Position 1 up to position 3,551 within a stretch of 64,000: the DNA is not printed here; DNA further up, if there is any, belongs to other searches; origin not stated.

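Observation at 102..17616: Giant unknown protein next to a hydin/CFAP221-like ASH protein, with ciliary genes dispersed elsewhere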

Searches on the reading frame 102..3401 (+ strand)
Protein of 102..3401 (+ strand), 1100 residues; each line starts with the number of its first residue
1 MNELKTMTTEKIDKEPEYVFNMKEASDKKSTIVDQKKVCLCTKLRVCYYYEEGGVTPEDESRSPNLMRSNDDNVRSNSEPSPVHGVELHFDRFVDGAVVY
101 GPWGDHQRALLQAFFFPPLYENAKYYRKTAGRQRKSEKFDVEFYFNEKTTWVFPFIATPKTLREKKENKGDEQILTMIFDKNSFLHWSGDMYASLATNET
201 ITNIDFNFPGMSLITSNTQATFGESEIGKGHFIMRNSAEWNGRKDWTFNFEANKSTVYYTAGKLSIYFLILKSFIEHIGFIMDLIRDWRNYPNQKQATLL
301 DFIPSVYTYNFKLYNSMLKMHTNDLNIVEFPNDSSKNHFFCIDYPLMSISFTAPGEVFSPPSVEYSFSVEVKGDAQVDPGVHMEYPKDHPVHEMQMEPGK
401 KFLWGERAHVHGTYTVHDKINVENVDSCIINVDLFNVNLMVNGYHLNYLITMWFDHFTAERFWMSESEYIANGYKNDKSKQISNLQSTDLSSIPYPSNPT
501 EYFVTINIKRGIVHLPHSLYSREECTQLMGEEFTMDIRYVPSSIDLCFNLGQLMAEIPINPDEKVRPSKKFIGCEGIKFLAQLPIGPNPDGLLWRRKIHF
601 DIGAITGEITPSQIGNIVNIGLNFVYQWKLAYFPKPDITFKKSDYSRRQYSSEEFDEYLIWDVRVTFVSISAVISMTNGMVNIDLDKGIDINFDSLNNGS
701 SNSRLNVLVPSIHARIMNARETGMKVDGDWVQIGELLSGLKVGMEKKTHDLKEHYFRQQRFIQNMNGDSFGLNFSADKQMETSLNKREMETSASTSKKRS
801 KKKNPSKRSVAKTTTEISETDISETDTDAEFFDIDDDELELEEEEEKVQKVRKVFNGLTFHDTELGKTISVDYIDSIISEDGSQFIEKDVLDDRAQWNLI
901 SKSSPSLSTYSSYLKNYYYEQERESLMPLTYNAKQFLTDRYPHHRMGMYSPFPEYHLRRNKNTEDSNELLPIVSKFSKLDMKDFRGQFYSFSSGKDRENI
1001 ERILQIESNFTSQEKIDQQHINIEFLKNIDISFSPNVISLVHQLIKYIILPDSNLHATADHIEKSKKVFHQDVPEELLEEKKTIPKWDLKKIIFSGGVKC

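Call 32: search_protein_families(library=pfam, proteins=[window:102-3401:+], max_evalue=10)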
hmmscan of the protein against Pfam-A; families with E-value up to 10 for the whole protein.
window:102-3401:+ (1100 aa): 1 family
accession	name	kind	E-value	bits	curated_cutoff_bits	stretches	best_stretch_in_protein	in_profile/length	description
PF20413.5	BLTP1_N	-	1.4e-09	36.6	100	1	43-390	290-599/1119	BLTP1-like family N-terminal region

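Call 49: predict_structure(alignment_id=A3)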
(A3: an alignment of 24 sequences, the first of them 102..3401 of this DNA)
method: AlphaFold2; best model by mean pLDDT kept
length: 1100 residues; sequences in the alignment: 24
mean_pLDDT: 60.0   pTM: 0.61
mean pLDDT of the five models: 60.0, 57.4, 57.2, 54.7, 54.5
residues with pLDDT >= 90: 99; 70-90: 363; 50-70: 187; < 50: 451
segments of 3 or more residues with pLDDT < 50: 1-37, 60-78, 158-165, 262-295, 457-461, 476-497, 587-591, 632-655, 697-701, 722-727, 765-1000, 1011-1013, 1052-1054, 1063-1089
pLDDT, mean of each block of 10 residues (from residue 1): 31 31 36 45 82 69 40 44 83 70 49 51 77 82 88 60 47 75 89 84 90 72 84 87 88 84 36 39 42 52 83 90 68 79 91 83 89 86 78 56 89 83 79 91 74 56 63 52 42 46 90 79 79 87 82 82 59 85 62 72 88 78 66 38 32 53 89 83 88 64 75 85 49 87 72 59 45 30 28 29 30 27 30 32 27 26 31 36 30 33 27 28 26 36 26 32 34 30 31 43 52 60 81 81 71 49 45 38 39 69
secondary structure, 60 per line:
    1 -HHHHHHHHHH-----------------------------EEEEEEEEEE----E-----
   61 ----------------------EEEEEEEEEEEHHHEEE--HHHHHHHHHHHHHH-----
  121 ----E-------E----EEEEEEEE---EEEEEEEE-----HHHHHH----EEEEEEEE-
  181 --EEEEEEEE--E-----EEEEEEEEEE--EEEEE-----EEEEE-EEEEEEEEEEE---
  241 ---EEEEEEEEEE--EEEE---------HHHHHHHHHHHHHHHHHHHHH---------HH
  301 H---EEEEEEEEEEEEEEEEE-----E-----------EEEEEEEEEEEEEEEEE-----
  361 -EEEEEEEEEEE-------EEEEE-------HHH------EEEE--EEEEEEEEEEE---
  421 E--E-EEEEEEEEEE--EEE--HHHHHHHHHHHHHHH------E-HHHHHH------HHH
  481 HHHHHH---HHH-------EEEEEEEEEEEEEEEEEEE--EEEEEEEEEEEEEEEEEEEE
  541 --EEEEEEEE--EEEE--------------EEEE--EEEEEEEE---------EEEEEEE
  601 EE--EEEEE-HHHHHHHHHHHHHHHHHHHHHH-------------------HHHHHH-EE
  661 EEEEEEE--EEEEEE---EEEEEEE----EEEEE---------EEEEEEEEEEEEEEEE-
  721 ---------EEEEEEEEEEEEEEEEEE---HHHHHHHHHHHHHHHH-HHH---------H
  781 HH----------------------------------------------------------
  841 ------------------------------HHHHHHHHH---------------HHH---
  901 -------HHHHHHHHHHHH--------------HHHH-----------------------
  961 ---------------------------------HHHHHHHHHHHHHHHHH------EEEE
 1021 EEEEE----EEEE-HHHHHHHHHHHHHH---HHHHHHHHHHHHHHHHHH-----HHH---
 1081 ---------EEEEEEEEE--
elements in order (helices of 4 or more, strands of 3 or more residues): H2-11 E41-50 E83-93 E97-99 H102-115 E138-145 E149-156 H162-167 E172-179 E183-190 E199-208 E211-215 E221-225 E227-237 E244-253 E256-259 H269-289 E305-321 E339-355 E362-372 E380-384 E401-404 E407-417 E426-435 E438-440 H443-457 H466-471 H478-486 E500-518 E521-540 E543-550 E553-556 E571-574 E577-584 E594-602 E605-609 H611-632 H652-657 E659-667 E670-675 E679-685 E690-694 E704-719 E730-747 H751-766 H871-879 H908-919 H934-937 H994-1010 E1017-1025 E1030-1033 H1035-1048 H1052-1069 E1090-1098

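Call 51: fold_search(model_id=the predicted structure, library=pdb)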
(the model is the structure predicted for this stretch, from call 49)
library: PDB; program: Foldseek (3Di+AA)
matches with E <= 10: 395; with E <= 0.001: 3
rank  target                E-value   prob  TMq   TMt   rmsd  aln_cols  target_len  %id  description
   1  9cap_A                1.0e-43  1.00  0.48  0.38   7.4       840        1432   13  Structure of the LPD-3 complex (released 2025-04-23)
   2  6cbc_B                1.2e-05  1.00  0.12  0.35  10.2       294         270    7  Crystal structure of an N-terminal fragment of Vps13. (released 2018-08-08)
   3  9nfu_A                7.2e-04  0.16  0.04  0.03  20.7       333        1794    7  CryoEM Structure of De Novo Antibody Fragment scFv 6 with C. difficile Toxin B (TcdB) (released 2025-11-12)
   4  6cbc_A                1.4e-03  0.98  0.12  0.39  10.4       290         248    7  Crystal structure of an N-terminal fragment of Vps13. (released 2018-08-08)
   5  4xnl                  4.3e-03  0.16  0.08  0.16  28.5       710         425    5  X-ray structure of AlgE2 (released 2015-06-03)
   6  7omm_A                7.1e-03  0.10  0.07  0.10  29.1       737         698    6  Cryo-EM structure of N. gonorhoeae LptDE in complex with ProMacrobodies (MBPs have not been built de novo) (released 2022-05-04)
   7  4hn3_D                8.3e-03  0.23  0.06  0.15  20.9       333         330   10  The crystal structure of a sex pheromone precursor (lmo1757) from Listeria monocytogenes EGD-e (released 2012-10-31)
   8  6a9e_A                1.1e-02  0.94  0.08  0.21  10.7       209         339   10  Crystal structure of the N-terminal domain of Atg2 (released 2019-03-20)
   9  6a9j_A                1.6e-02  0.72  0.06  0.16  12.9       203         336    9  Crystal structure of the PE-bound N-terminal domain of Atg2 (released 2019-03-20)
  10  4hn3_C                2.0e-02  0.16  0.05  0.14  18.2       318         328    9  The crystal structure of a sex pheromone precursor (lmo1757) from Listeria monocytogenes EGD-e (released 2012-10-31)
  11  4hn3_A                2.0e-02  0.14  0.05  0.13  18.1       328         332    8  The crystal structure of a sex pheromone precursor (lmo1757) from Listeria monocytogenes EGD-e (released 2012-10-31)
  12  5iyu                  3.6e-02  0.11  0.08  0.16  26.3       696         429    6  AlgE_CIM (released 2017-04-05)
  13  4b61_A                4.0e-02  0.09  0.08  0.16  26.3       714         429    6  In meso structure of alginate transporter, AlgE, from Pseudomoas aeruginosa, PAO1. Crystal form 3. (released 2013-07-17)
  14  9kn3_A                5.0e-02  0.02  0.05  0.06  32.1       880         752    8  Cryo-EM structure of LptDEM complex from Escherichia coli (released 2025-07-23)
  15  2x56                  5.9e-02  0.10  0.06  0.18  30.2       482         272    5  Yersinia Pestis Plasminogen Activator Pla (Native) (released 2010-07-28)
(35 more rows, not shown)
